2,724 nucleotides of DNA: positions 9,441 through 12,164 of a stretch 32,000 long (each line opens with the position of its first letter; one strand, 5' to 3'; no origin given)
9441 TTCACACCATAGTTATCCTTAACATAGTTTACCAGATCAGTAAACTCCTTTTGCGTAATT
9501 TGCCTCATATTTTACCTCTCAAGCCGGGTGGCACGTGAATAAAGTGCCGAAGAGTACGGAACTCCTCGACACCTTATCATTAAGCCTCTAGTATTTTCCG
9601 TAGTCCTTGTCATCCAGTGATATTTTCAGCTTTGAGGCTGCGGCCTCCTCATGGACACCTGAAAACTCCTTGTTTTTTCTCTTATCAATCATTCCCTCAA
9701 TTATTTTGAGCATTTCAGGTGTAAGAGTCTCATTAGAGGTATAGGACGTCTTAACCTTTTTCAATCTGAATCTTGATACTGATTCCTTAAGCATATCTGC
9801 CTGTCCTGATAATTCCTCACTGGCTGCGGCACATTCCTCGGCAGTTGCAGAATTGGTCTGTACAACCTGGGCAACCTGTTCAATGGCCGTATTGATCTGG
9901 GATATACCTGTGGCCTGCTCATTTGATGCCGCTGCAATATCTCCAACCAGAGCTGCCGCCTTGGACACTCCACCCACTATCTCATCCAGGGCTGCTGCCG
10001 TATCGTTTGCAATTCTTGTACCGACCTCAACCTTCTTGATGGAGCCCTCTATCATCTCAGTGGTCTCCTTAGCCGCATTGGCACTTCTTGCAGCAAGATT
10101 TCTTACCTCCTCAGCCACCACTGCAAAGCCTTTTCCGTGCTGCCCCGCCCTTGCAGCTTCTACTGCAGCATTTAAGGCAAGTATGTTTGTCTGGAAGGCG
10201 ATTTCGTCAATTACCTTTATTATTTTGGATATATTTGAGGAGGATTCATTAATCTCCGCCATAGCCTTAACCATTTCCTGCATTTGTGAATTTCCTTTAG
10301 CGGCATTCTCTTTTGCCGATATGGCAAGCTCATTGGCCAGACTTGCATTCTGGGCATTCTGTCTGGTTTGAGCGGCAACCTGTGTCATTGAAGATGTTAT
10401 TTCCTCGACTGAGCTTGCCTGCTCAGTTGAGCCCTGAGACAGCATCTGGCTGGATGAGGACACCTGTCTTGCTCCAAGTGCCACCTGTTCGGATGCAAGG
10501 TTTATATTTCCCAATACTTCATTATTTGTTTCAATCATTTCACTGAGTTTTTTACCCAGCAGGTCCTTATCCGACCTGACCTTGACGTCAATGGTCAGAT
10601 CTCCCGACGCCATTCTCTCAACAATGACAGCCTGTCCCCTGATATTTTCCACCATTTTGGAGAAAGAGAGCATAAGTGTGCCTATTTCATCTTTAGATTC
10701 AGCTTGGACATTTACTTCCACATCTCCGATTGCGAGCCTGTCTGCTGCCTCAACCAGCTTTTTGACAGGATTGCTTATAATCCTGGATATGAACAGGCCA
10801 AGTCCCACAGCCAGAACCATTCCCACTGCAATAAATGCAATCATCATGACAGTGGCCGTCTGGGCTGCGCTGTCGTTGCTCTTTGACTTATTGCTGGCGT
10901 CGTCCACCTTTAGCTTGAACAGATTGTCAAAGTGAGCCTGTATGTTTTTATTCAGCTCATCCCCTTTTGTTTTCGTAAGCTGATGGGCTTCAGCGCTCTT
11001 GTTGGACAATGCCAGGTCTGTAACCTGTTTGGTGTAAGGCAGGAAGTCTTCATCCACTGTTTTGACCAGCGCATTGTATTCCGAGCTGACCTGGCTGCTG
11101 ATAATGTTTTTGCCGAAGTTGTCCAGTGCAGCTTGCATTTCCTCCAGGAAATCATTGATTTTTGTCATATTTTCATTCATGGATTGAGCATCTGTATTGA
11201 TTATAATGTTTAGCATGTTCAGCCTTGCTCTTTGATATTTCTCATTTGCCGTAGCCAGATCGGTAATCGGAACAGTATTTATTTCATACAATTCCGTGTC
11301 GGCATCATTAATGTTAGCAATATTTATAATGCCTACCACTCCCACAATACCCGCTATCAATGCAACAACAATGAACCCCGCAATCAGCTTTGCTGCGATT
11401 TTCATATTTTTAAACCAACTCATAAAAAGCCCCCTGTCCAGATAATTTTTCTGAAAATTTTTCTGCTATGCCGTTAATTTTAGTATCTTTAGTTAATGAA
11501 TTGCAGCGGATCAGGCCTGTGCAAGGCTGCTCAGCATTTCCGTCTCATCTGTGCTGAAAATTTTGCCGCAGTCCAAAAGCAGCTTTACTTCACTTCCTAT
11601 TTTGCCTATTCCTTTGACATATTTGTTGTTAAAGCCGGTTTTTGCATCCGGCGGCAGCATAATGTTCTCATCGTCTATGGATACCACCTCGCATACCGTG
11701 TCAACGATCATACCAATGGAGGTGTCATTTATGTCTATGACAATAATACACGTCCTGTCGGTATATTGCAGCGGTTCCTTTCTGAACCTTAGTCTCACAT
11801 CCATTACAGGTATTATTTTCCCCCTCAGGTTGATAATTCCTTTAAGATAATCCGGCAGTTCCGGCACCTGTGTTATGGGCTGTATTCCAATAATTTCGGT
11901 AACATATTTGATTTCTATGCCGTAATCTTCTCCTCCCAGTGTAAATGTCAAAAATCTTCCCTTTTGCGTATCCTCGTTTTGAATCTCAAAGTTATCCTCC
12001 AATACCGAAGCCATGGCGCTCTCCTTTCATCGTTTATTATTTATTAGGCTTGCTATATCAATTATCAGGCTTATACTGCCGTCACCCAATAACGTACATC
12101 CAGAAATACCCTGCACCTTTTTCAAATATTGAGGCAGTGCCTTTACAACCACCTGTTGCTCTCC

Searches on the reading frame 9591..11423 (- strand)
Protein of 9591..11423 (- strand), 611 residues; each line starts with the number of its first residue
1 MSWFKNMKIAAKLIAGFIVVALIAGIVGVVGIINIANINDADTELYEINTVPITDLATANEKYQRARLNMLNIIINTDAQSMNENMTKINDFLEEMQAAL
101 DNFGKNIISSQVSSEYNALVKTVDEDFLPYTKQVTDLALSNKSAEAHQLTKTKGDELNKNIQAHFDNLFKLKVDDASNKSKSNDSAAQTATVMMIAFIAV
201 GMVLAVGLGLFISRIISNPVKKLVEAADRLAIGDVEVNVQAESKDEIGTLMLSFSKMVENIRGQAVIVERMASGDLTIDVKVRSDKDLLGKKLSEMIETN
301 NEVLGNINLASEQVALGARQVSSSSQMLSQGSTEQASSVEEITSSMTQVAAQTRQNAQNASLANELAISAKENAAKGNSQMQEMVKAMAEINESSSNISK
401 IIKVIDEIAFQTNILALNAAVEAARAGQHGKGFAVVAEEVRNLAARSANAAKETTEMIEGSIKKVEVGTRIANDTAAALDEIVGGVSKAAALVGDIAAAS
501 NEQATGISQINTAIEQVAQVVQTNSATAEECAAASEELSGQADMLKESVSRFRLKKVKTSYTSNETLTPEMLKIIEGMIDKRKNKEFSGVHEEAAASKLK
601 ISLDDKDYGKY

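Call 45: search_protein_families(library=pfam, proteins=[window:9591-11423:-], max_evalue=0.00001)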
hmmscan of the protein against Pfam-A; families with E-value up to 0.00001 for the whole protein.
window:9591-11423:- (611 aa): 4 families
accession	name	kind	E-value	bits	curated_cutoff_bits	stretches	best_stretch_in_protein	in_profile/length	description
PF00015.26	MCPsignal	-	3.9e-53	180.3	34.6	1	365-520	2-171/172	Methyl-accepting chemotaxis protein (MCP) signalling domain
PF12729.13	4HB_MCP_1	-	3.2e-29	102.2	27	1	6-186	1-180/181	Four helix bundle sensory module for signal transduction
PF00672.30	HAMP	-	1.2e-12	48.4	25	1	211-262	1-52/53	HAMP domain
PF02203.21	TarH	-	1.6e-11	44.8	25.2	1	4-175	2-176/177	Tar ligand binding domain homologue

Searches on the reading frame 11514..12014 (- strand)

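Call 45: search_protein_families(library=pfam, proteins=[window:11514-12014:-], max_evalue=0.00001)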
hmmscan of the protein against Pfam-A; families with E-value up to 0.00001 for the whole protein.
window:11514-12014:- (167 aa): 1 family
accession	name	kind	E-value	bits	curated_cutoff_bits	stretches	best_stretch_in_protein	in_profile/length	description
PF01584.24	CheW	-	3.3e-37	127.6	23.5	1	21-155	2-136/138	CheW-like domain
